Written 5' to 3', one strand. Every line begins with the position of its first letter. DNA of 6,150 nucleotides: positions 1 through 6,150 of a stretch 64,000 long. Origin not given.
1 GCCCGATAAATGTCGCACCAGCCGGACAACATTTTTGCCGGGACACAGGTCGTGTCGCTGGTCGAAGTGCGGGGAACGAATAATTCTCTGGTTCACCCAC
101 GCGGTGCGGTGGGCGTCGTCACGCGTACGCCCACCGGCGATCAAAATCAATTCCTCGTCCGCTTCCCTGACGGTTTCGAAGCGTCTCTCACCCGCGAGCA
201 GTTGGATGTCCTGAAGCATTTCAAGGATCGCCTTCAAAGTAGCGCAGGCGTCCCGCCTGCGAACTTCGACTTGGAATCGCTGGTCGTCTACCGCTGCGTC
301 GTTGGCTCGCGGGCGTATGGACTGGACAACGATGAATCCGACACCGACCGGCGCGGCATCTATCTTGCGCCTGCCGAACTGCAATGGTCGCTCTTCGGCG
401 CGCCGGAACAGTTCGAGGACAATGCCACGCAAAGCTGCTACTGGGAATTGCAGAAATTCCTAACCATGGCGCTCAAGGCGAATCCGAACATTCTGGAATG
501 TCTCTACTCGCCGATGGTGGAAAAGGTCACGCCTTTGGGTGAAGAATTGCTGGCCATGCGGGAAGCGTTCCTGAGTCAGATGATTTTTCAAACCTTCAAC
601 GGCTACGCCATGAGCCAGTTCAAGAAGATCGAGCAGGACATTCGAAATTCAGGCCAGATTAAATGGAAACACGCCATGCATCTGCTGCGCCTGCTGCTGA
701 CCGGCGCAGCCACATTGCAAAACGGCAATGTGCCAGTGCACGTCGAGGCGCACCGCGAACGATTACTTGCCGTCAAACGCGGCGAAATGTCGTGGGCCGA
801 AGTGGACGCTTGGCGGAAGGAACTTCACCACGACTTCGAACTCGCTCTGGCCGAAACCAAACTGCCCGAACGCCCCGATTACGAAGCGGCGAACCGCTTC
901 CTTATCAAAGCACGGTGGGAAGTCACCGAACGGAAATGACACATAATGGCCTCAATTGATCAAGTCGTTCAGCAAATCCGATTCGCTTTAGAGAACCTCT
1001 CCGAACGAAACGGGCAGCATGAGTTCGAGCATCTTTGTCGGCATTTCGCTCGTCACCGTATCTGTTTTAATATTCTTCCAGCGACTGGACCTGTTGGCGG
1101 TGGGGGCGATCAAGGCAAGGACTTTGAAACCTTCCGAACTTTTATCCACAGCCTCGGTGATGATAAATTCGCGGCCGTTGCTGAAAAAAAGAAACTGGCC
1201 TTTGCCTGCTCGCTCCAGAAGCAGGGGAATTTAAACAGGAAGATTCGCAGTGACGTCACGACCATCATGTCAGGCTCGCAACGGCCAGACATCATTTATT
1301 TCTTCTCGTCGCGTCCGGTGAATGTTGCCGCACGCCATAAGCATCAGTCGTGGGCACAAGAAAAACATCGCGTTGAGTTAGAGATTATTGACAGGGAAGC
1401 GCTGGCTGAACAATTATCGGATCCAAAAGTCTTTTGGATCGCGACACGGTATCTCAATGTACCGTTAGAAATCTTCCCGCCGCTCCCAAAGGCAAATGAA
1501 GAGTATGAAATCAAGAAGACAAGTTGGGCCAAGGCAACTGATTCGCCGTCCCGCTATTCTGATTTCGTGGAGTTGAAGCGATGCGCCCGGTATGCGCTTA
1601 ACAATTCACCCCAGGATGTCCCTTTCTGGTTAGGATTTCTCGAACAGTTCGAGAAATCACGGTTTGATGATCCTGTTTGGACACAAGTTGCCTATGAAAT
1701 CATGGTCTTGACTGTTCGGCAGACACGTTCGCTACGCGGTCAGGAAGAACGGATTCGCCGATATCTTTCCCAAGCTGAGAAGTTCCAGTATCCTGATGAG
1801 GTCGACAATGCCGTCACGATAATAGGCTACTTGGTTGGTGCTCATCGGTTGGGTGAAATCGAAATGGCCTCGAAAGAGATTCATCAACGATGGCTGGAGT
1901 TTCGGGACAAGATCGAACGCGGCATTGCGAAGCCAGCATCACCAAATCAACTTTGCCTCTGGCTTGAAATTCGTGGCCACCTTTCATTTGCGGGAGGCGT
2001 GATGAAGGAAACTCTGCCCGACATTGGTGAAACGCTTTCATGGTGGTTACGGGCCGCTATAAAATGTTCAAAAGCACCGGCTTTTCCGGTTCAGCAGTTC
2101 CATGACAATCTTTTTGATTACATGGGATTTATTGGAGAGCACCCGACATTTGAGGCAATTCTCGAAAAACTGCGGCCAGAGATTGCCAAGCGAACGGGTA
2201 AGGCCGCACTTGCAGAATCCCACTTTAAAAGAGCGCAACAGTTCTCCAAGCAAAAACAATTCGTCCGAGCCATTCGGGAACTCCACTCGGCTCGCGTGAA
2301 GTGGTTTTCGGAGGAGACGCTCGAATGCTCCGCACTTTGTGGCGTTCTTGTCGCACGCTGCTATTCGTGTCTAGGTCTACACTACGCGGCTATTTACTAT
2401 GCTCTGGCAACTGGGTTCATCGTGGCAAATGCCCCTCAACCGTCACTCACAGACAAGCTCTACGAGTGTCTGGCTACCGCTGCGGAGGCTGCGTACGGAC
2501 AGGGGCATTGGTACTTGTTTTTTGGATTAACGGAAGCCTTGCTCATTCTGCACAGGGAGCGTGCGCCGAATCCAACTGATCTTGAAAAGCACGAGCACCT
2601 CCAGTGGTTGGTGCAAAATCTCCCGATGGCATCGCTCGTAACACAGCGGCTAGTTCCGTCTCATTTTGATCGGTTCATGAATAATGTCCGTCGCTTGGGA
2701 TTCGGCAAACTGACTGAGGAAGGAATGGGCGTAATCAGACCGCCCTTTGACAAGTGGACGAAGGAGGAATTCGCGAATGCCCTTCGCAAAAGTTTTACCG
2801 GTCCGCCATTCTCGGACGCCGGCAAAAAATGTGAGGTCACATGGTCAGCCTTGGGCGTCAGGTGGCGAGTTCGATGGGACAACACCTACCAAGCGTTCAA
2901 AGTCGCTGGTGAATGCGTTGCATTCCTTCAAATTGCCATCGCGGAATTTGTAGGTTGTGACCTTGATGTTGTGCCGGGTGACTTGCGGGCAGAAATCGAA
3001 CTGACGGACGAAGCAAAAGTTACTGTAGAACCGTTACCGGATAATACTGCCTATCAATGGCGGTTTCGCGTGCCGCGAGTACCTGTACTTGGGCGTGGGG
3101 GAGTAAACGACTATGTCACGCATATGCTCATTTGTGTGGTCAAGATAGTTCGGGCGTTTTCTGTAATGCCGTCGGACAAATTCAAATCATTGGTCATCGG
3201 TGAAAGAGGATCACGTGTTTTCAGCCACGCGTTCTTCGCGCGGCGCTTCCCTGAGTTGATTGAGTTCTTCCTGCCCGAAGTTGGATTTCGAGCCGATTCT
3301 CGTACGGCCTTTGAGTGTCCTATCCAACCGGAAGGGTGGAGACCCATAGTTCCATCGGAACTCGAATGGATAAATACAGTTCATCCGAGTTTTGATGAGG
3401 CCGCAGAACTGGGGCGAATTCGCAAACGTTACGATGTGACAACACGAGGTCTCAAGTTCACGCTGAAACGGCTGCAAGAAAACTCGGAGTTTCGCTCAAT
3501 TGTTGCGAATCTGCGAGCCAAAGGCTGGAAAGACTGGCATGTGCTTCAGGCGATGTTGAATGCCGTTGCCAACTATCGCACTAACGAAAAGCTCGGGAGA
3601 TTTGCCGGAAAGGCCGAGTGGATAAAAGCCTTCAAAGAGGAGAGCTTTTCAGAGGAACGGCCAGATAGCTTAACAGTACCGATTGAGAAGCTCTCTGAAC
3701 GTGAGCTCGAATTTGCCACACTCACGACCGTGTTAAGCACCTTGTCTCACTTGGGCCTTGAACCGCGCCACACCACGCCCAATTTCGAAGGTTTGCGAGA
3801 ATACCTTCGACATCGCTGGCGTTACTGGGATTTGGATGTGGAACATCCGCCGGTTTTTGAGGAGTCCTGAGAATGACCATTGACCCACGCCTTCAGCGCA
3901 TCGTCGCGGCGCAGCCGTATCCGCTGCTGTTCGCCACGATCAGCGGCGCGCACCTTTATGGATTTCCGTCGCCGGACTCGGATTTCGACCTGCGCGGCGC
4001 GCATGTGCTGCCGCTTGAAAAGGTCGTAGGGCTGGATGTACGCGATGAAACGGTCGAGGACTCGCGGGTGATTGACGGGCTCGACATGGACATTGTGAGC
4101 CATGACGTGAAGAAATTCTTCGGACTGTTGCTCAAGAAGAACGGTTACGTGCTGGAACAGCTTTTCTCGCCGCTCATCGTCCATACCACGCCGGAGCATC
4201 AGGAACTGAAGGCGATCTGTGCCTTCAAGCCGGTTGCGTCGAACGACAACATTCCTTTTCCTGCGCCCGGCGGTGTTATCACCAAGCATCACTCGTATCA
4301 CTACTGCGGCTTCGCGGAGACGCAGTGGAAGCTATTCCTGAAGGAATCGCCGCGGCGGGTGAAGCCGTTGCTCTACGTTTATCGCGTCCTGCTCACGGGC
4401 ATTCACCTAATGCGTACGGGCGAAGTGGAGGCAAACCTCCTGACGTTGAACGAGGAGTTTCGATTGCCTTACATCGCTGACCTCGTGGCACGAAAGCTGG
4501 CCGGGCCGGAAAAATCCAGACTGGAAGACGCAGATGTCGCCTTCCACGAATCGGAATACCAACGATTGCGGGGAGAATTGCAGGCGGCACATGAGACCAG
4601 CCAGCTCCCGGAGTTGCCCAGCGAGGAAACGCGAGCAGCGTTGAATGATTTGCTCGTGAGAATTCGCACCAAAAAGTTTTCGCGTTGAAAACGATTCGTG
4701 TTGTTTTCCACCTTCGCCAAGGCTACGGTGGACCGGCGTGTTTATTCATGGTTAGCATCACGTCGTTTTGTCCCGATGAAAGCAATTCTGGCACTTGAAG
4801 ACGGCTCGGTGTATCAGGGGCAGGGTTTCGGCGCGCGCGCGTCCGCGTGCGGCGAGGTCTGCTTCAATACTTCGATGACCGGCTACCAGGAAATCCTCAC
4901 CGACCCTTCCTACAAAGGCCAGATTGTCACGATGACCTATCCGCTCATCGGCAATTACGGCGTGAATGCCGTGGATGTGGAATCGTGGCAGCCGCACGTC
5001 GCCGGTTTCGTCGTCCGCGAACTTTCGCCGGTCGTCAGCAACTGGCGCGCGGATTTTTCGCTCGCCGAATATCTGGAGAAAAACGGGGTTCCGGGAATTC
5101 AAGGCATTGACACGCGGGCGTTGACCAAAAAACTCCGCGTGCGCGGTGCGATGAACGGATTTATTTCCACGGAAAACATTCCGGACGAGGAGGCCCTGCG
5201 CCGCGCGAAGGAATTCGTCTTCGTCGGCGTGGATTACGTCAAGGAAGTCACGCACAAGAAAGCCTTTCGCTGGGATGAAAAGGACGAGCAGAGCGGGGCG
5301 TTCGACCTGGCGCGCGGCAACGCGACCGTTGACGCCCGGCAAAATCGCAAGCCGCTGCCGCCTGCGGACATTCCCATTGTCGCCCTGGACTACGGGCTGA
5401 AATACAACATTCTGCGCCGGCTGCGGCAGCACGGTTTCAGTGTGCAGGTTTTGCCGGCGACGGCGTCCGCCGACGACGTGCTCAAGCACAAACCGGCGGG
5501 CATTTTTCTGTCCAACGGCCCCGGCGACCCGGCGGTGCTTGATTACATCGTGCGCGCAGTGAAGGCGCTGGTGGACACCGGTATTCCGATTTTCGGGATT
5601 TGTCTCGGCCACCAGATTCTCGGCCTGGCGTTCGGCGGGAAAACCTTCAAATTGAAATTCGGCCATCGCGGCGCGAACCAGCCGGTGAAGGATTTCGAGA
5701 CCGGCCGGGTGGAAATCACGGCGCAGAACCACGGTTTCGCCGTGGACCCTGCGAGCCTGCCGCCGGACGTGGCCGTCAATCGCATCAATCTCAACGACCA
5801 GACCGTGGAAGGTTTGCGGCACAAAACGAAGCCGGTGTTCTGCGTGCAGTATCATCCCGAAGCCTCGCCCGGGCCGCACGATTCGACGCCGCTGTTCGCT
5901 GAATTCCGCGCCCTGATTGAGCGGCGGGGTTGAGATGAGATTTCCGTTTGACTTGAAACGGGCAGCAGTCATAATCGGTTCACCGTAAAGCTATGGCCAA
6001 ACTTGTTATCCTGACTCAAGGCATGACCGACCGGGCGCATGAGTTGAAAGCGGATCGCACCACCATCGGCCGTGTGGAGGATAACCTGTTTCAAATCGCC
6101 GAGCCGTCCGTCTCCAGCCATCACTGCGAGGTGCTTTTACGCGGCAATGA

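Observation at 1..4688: NTase / 974-aa Mrr-like protein / NTase: translationally coupled cassette not matching any named conflict system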

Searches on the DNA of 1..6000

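Call 94: search_rna_families(source=window, start=1, end=6000, threshold=evalue, max_evalue=0.1)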
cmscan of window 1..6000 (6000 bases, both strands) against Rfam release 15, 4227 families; matches with E-value up to 0.1: 0.
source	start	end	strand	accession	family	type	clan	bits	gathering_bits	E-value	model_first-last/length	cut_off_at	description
